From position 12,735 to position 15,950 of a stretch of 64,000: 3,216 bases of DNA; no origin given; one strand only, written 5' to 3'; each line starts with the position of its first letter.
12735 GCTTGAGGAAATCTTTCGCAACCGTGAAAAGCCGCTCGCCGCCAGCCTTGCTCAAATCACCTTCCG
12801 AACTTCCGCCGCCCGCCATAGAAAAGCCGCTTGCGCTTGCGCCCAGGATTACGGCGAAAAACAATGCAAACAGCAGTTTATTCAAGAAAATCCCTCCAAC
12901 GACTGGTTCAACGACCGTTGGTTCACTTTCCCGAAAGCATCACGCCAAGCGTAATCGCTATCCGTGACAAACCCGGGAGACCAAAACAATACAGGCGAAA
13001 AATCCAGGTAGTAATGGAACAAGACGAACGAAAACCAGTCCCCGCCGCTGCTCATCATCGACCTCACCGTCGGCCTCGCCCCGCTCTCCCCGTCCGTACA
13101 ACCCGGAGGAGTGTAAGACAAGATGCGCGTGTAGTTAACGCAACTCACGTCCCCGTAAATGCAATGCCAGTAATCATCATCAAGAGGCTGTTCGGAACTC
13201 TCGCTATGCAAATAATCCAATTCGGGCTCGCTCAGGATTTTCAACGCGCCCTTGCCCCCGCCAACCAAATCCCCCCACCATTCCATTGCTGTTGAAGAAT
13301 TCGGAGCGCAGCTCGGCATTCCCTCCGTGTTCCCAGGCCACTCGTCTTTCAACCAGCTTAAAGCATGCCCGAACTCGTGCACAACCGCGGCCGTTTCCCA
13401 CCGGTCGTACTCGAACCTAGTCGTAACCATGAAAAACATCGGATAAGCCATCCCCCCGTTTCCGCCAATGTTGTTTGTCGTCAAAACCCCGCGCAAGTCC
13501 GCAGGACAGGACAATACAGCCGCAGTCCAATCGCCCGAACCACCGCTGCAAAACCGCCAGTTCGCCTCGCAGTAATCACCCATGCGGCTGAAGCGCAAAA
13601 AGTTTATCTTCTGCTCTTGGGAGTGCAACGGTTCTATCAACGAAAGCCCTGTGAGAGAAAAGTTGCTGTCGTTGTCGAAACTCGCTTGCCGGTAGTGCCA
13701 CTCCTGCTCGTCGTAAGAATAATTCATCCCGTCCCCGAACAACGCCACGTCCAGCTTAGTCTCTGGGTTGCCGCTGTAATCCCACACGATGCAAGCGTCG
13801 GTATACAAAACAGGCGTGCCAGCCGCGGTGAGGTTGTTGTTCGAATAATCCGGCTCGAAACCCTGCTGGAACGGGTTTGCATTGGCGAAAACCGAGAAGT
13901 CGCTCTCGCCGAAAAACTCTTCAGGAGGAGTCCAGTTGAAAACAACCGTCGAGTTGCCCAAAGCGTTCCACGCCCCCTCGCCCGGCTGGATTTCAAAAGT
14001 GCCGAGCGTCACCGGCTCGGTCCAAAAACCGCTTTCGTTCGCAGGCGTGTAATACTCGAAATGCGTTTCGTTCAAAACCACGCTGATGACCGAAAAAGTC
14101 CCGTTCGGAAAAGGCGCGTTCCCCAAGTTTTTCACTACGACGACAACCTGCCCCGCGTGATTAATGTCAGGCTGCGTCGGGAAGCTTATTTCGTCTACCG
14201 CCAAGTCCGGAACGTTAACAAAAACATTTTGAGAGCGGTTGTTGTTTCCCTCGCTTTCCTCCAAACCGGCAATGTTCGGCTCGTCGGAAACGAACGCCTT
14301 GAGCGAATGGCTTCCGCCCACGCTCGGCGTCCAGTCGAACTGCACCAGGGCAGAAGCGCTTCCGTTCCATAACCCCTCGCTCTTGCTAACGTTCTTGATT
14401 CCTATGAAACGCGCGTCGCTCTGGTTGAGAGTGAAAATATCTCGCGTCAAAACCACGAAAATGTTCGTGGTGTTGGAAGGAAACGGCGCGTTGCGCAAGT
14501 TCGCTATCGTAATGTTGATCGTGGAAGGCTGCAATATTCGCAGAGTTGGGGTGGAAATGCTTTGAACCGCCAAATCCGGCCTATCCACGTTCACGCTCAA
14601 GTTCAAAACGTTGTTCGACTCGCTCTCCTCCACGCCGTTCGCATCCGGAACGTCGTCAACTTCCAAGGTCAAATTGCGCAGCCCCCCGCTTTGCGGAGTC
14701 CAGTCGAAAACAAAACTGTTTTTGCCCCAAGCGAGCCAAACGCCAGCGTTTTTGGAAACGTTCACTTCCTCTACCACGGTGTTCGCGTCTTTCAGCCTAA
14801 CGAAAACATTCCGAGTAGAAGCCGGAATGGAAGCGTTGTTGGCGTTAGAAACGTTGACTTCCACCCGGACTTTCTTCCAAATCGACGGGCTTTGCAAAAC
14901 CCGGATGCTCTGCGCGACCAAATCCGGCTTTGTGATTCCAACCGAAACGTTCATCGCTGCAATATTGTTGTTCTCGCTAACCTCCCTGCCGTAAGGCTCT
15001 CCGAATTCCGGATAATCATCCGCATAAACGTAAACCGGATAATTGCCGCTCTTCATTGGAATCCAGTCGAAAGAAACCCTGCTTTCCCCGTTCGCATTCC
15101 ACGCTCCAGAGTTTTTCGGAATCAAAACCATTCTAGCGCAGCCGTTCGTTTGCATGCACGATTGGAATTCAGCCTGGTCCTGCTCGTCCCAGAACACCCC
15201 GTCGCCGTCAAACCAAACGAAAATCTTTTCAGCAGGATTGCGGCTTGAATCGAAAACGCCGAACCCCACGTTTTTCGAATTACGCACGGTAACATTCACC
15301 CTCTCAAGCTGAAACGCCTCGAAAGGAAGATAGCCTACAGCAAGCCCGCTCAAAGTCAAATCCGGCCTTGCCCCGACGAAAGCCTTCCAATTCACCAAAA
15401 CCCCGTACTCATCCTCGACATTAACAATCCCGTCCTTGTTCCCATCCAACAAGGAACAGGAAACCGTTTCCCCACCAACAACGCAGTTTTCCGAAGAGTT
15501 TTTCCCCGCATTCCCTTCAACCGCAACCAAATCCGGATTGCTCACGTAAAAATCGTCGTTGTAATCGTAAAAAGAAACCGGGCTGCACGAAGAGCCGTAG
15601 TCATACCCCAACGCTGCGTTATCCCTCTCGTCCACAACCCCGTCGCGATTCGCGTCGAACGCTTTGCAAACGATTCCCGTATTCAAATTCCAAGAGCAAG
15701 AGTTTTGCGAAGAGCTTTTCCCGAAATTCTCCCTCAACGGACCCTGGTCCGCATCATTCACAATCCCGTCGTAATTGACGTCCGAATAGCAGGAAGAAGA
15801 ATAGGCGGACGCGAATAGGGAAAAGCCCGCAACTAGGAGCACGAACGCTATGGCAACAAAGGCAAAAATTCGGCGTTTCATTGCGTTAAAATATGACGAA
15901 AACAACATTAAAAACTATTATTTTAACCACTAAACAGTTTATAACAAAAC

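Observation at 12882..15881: ~1000-aa secreted HEFGH zinc metalloprotease combining dockerin-like Ca-binding repeats and CARDB-like repeats, at the head of the surface-protein array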

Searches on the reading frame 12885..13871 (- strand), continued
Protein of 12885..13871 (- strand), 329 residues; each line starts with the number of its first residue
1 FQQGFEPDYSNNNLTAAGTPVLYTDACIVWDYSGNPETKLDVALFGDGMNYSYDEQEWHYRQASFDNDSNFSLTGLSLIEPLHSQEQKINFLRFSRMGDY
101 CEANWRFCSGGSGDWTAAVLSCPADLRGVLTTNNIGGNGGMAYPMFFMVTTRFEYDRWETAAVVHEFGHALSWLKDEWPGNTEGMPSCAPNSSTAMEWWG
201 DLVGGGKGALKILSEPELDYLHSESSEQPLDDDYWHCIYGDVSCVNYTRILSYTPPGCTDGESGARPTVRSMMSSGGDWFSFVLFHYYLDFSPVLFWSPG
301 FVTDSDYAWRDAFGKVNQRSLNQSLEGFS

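Call 42: find_encoding_contigs(protein=P0007, flank=8000)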
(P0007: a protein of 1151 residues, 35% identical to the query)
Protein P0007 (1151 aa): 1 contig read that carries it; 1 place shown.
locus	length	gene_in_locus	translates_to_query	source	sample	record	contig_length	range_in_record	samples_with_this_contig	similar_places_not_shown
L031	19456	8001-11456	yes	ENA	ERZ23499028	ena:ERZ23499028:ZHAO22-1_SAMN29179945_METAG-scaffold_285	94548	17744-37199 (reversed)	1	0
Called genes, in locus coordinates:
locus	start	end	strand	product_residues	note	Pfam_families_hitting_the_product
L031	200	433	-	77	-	-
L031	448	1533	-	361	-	-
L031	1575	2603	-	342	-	PF08240:ADH_N, PF16912:Glu_dehyd_C (weak), PF00107:ADH_zinc_N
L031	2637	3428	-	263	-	PF01791:DeoC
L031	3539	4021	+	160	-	PF06210:DUF1003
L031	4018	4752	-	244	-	PF13197:DUF4013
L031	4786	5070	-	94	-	PF00352:TBP (weak)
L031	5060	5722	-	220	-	PF01171:ATP_bind_3 (weak), PF02568:ThiI, PF03054:tRNA_Me_trans (weak), PF06508:QueC (weak)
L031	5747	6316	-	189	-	PF21485:IF5A-like_N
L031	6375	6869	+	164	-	PF01936:NYN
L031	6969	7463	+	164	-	PF09987:DUF2226 (weak)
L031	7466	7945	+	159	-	-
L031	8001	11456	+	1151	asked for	PF09471:Peptidase_M64 (weak)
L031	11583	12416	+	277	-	PF00142:Fer4_NifH, PF01656:CbiA, PF02374:ArsA_ATPase, PF06564:CBP_BcsQ, PF09140:MipZ (weak), PF10609:ParA, PF13614:AAA_31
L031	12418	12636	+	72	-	PF14438:SM-ATX (weak), PF01423:LSM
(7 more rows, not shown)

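Call 78: predict_structure(alignment_id=A9)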
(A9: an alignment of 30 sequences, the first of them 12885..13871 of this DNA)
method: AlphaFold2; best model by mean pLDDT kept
length: 329 residues; sequences in the alignment: 30
mean_pLDDT: 76.7   pTM: 0.81
mean pLDDT of the five models: 76.7, 75.5, 75.0, 74.9, 71.0
residues with pLDDT >= 90: 121; 70-90: 95; 50-70: 64; < 50: 49
segments of 3 or more residues with pLDDT < 50: 1-18, 52-56, 110-112, 151-153, 289-302
pLDDT, mean of each block of 10 residues (from residue 1): 34 41 78 94 80 49 76 90 96 86 54 70 89 64 59 60 90 91 94 97 95 95 73 84 85 85 89 73 58 43 68 96 96
secondary structure, 60 per line:
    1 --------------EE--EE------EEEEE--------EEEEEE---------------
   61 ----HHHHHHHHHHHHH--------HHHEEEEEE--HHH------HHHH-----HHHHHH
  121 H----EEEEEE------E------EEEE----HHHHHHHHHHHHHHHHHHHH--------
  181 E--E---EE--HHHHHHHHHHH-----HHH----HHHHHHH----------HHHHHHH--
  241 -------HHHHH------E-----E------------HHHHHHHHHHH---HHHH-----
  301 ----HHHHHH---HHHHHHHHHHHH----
elements in order: E27-31 E40-45 H65-77 E89-94 H106-109 H115-121 E126-131 E145-148 H153-172 H192-202 H215-221 H232-238 H248-252 H278-288 H292-295 H305-310 H314-325
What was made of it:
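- Tried and rejected: It was replaced by a 30-sequence alignment (call 78).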

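Call 80: fold_search(model_id=the predicted structure, library=pdb)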
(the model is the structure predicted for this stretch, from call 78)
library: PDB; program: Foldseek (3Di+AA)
matches with E <= 10: 360; with E <= 0.001: 15
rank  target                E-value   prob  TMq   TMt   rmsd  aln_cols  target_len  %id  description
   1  4df9_C                2.0e-09  1.00  0.49  0.41   7.0       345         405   16  Crystal structure of a putative peptidase (BF3526) from Bacteroides fragilis NCTC 9343 at 2.17 A resolution (released 2012-02-15)
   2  4df9_A                2.1e-09  1.00  0.48  0.40   7.3       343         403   16  Crystal structure of a putative peptidase (BF3526) from Bacteroides fragilis NCTC 9343 at 2.17 A resolution (released 2012-02-15)
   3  9qdi_A                2.2e-09  1.00  0.48  0.40   6.9       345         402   17  Crystal structure of BF3526 peptidase from Bacteroides fragilis in complex with a peptide (released 2025-07-16)
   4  4df9_D                2.4e-09  1.00  0.48  0.39   7.4       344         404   16  Crystal structure of a putative peptidase (BF3526) from Bacteroides fragilis NCTC 9343 at 2.17 A resolution (released 2012-02-15)
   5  4df9_F                2.7e-09  1.00  0.50  0.42   7.0       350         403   16  Crystal structure of a putative peptidase (BF3526) from Bacteroides fragilis NCTC 9343 at 2.17 A resolution (released 2012-02-15)
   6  9qdi_B                2.7e-09  1.00  0.47  0.39   7.2       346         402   17  Crystal structure of BF3526 peptidase from Bacteroides fragilis in complex with a peptide (released 2025-07-16)
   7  9qdi_D                3.6e-09  1.00  0.48  0.40   7.7       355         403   16  Crystal structure of BF3526 peptidase from Bacteroides fragilis in complex with a peptide (released 2025-07-16)
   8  4df9_E                8.0e-09  1.00  0.48  0.40   6.9       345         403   15  Crystal structure of a putative peptidase (BF3526) from Bacteroides fragilis NCTC 9343 at 2.17 A resolution (released 2012-02-15)
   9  9qdi_G                8.0e-09  1.00  0.47  0.39   7.3       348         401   16  Crystal structure of BF3526 peptidase from Bacteroides fragilis in complex with a peptide (released 2025-07-16)
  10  3p1v_B                1.1e-08  1.00  0.48  0.40   8.3       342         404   16  Crystal structure of a metallo-endopeptidases (BACOVA_00663) from Bacteroides ovatus at 1.93 A resolution (released 2010-10-27)
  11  3p1v_A                1.5e-08  1.00  0.48  0.40   7.7       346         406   15  Crystal structure of a metallo-endopeptidases (BACOVA_00663) from Bacteroides ovatus at 1.93 A resolution (released 2010-10-27)
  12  9qdi_C                1.7e-08  1.00  0.49  0.41   7.2       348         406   16  Crystal structure of BF3526 peptidase from Bacteroides fragilis in complex with a peptide (released 2025-07-16)
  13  9qdi_E                5.2e-08  1.00  0.48  0.40   7.5       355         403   16  Crystal structure of BF3526 peptidase from Bacteroides fragilis in complex with a peptide (released 2025-07-16)
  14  9i4z                  2.8e-04  1.00  0.39  0.25  13.7       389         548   10  Crystal structure of Thomasclavelia ramosa IgA peptidase (IgAse) active site mutant (E330-N876) (released 2025-06-25)
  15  9qa6                  4.0e-04  1.00  0.36  0.15   5.9       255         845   13  Cryo-EM structure of Thomasclavelia ramosa IgA peptidase (IgAse) active site mutant (S32-N876) (released 2025-06-25)
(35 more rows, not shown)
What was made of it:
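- On MEROPS M64 / igalysin (metzincin clan): Foldseek ranks 1-17 are all M64 structures, the best at E 2e-9 with TM about 0.5 (calls 78, 80).
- Its first 17 Foldseek hits are all M64 structures (E 2e-9, TM about 0.5), followed by adamalysin, ADAM, snapalysin and astacin (calls 78, 80).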

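Call 83: find_related_loci(query=A9, collection=metagenome_contigs, flank=5000)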
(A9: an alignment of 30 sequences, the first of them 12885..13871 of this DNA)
Query A9 (329 aa) in metagenome_contigs; peptide patterns used: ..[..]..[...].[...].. (x = any residue, [..] = any of these).
600 stretches matched a pattern (row limit reached: there are more); 24 encode a relative of the query (tblastn E <= 1e-3); 24 distinct loci.
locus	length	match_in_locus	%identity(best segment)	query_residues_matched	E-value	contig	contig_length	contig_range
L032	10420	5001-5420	29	27-178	6e-12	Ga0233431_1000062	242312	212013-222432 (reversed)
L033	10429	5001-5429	28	81-208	5e-10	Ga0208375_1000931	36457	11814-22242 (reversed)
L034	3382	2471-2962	30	24-178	1e-9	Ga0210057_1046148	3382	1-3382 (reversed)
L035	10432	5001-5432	27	33-178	5e-8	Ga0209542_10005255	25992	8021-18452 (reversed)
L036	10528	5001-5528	24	32-199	2e-6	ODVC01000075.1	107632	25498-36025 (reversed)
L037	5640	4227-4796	26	12-178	3e-6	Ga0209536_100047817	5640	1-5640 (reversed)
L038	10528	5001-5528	24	32-199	4e-6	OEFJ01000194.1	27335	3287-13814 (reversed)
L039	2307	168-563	24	34-178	3e-6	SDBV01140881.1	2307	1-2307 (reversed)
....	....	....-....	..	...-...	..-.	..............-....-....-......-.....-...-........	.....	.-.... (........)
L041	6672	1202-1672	24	33-178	5e-6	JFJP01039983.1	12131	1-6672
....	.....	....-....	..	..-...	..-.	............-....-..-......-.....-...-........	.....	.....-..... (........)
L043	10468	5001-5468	25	33-178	7e-6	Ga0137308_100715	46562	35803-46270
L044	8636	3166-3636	23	33-178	9e-6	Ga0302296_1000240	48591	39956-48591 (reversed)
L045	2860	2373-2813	25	35-188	9e-6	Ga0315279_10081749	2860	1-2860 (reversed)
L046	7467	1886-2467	26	33-204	1e-5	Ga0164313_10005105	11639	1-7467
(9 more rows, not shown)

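Call 85: find_encoding_contigs(protein=P0004, flank=6000, max_places=2)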
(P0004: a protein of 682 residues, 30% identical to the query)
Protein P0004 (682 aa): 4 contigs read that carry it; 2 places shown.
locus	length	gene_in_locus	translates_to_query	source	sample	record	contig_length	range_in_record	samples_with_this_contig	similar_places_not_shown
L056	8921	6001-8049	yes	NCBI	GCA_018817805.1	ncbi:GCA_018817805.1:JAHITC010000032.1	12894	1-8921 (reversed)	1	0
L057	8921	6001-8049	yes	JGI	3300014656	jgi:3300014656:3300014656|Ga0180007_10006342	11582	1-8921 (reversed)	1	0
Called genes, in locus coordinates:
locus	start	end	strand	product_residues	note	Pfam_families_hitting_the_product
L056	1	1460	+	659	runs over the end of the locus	PF22745:Nlig-Ia, PF01653:DNA_ligase_aden, PF03120:OB_DNA_ligase, PF03119:DNA_ligase_ZBD (weak), PF12826:HHH_2, PF14520:HHH_5, PF00633:HHH, PF00533:BRCT, +1 more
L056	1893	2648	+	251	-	PF04402:SIMPL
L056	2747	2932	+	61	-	PF04070:DUF378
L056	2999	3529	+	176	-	PF00561:Abhydrolase_1 (faint), PF06821:Ser_hydrolase, PF12697:Abhydrolase_6 (weak)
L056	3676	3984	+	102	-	PF00076:RRM_1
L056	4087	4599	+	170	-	PF00578:AhpC-TSA, PF08534:Redoxin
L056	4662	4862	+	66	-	-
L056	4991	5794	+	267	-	-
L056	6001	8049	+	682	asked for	-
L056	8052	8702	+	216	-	-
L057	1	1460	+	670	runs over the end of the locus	PF22745:Nlig-Ia, PF01653:DNA_ligase_aden, PF03120:OB_DNA_ligase, PF03119:DNA_ligase_ZBD (weak), PF12826:HHH_2, PF14520:HHH_5, PF00633:HHH, PF00533:BRCT, +1 more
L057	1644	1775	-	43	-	-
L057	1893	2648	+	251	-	PF04402:SIMPL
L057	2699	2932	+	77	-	PF04070:DUF378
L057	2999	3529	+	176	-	PF00561:Abhydrolase_1 (faint), PF06821:Ser_hydrolase, PF12697:Abhydrolase_6 (weak)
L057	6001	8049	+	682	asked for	-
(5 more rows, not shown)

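Call 86: find_encoding_contigs(protein=P0003, flank=6000, max_places=2)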
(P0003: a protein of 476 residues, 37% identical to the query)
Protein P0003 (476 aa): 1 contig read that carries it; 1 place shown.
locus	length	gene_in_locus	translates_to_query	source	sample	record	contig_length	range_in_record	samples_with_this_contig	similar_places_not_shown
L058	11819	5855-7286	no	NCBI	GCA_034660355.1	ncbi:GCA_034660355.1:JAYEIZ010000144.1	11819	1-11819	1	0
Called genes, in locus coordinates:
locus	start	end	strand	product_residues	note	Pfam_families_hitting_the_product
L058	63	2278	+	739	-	-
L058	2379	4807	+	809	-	-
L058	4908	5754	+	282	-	-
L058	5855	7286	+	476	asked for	PF09471:Peptidase_M64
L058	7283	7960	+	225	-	-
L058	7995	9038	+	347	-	-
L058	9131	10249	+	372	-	PF13432:TPR_16 (faint), PF13174:TPR_6 (faint), PF13181:TPR_8 (faint), PF00515:TPR_1 (weak), PF13414:TPR_11 (weak), PF00515:TPR_1, PF07719:TPR_2 (weak), PF14559:TPR_19 (weak), +6 more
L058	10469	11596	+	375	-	-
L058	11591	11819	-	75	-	?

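Call 87: find_encoding_contigs(protein=P0005, flank=6000, max_places=2)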
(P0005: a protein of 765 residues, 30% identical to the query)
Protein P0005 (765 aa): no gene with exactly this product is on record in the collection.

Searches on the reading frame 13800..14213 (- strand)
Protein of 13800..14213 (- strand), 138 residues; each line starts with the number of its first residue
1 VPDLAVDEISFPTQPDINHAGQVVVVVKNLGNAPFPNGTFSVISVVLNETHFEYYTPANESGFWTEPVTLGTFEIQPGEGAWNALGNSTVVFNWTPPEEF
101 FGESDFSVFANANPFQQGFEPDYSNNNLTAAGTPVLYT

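Call 33: search_protein_families(library=pfam, proteins=[window:13800-14213:-], max_evalue=10)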
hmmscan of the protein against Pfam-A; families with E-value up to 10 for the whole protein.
seq(138 aa): 1 family
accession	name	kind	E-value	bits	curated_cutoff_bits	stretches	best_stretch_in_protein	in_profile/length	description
PF07705.17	CARDB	-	0.00074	20.1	22.7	1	2-97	2-72/101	CARDB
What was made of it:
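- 13809..14213 (-): CARDB repeat 4, aa 566-700. calls 33 (20.1 bits), 69, 70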

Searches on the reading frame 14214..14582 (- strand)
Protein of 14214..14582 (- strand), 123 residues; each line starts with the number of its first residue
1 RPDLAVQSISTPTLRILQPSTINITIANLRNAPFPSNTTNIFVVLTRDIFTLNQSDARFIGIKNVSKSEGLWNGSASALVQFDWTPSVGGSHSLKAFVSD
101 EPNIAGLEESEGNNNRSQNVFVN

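Call 33: search_protein_families(library=pfam, proteins=[window:14214-14582:-], max_evalue=10)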
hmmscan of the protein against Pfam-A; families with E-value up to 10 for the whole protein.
seq(123 aa): 1 family
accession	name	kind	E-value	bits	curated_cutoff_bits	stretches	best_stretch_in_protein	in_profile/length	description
PF07705.17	CARDB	-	0.00034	21.2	22.7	1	1-117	1-100/101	CARDB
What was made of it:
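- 14214..14582 (-): CARDB repeat 3, aa 443-565. calls 33 (21.2 bits), 69, 70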

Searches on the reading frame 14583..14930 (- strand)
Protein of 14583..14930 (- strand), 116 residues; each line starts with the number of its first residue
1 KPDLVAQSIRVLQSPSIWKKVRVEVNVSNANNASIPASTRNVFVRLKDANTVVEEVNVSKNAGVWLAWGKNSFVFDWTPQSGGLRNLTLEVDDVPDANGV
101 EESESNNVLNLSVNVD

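Call 33: search_protein_families(library=pfam, proteins=[window:14583-14930:-], max_evalue=10)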
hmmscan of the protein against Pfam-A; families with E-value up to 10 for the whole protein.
seq(116 aa): 2 families
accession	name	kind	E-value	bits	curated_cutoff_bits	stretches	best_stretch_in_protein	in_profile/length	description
PF07705.17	CARDB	-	0.00019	22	22.7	1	1-109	1-99/101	CARDB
PF13742.12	tRNA_anti_2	-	0.096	13.4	27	1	6-62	7-59/95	OB-fold nucleic acid binding domain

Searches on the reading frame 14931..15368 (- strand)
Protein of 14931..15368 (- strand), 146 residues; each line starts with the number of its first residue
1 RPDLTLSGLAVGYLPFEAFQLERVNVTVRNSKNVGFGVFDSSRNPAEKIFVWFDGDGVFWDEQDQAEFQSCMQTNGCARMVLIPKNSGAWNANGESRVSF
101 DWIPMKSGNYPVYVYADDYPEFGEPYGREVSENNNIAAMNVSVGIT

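Call 33: search_protein_families(library=pfam, proteins=[window:14931-15368:-], max_evalue=10)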
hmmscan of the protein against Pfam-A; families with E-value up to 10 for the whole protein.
seq(146 aa): 3 families
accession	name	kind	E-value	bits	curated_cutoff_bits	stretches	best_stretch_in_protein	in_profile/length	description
PF17995.8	GH101_N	-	0.00093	19.3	25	1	30-64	63-97/180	Endo-alpha-N-acetylgalactosaminidase N-terminal domain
PF07495.19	Y_Y_Y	-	0.0019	18.5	26.6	1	86-118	17-48/65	Y_Y_Y domain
PF07705.17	CARDB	-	0.029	15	22.7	1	91-136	58-98/101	CARDB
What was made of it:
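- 14931..15368 (-): CARDB-like repeat 1, aa 181-326, with a ~30-aa insert. calls 33 (15 bits alone), 69, 70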

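Call 70: search_solved_structures(query=A8, max_evalue=1, show_alignments=1)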
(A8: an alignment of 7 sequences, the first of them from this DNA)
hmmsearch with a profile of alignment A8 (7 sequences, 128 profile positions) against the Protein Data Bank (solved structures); distinct sequences matched with E-value up to 1: 2.
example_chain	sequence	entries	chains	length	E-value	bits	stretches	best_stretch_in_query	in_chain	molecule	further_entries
3idu_A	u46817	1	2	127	2e-07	34.1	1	81-126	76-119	Uncharacterized protein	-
2kl6_A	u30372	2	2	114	2.9e-07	33.6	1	81-126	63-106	Uncharacterized protein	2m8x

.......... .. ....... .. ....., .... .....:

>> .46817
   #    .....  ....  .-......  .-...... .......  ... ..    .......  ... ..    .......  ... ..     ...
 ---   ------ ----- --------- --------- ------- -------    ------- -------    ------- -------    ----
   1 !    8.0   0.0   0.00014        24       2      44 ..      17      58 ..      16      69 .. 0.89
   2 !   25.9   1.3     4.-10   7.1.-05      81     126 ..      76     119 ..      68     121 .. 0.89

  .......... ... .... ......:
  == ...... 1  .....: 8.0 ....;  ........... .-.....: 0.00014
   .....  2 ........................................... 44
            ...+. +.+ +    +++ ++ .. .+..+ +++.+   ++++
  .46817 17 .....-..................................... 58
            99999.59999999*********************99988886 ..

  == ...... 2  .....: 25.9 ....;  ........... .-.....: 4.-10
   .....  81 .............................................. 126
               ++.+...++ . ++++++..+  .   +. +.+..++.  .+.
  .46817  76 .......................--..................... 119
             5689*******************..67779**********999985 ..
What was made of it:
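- On CARDB (PF07705): The seven-repeat profile hits only 3IDU and 2KL6, at 2e-7 (call 70).
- Checked: The CARDB-repeat profile against PDB gives 2e-7 (call 70).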

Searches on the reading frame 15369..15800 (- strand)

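Call 33: search_protein_families(library=pfam, proteins=[window:15369-15800:-], max_evalue=10)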
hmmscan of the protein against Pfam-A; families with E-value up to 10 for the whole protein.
seq(144 aa): 4 families
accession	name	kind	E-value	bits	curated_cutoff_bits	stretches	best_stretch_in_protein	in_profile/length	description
PF00404.24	Dockerin_1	-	0.0048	17.5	22.9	1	5-63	1-51/57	Dockerin type I domain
PF13202.12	EF-hand_5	-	0.0083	16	25.9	1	46-57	6-17/25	EF hand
PF13405.12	EF-hand_6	-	0.23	11.8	25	1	46-58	7-19/30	EF-hand domain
PF00036.39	EF-hand_1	-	0.33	11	25.4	1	46-58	7-19/29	EF hand domain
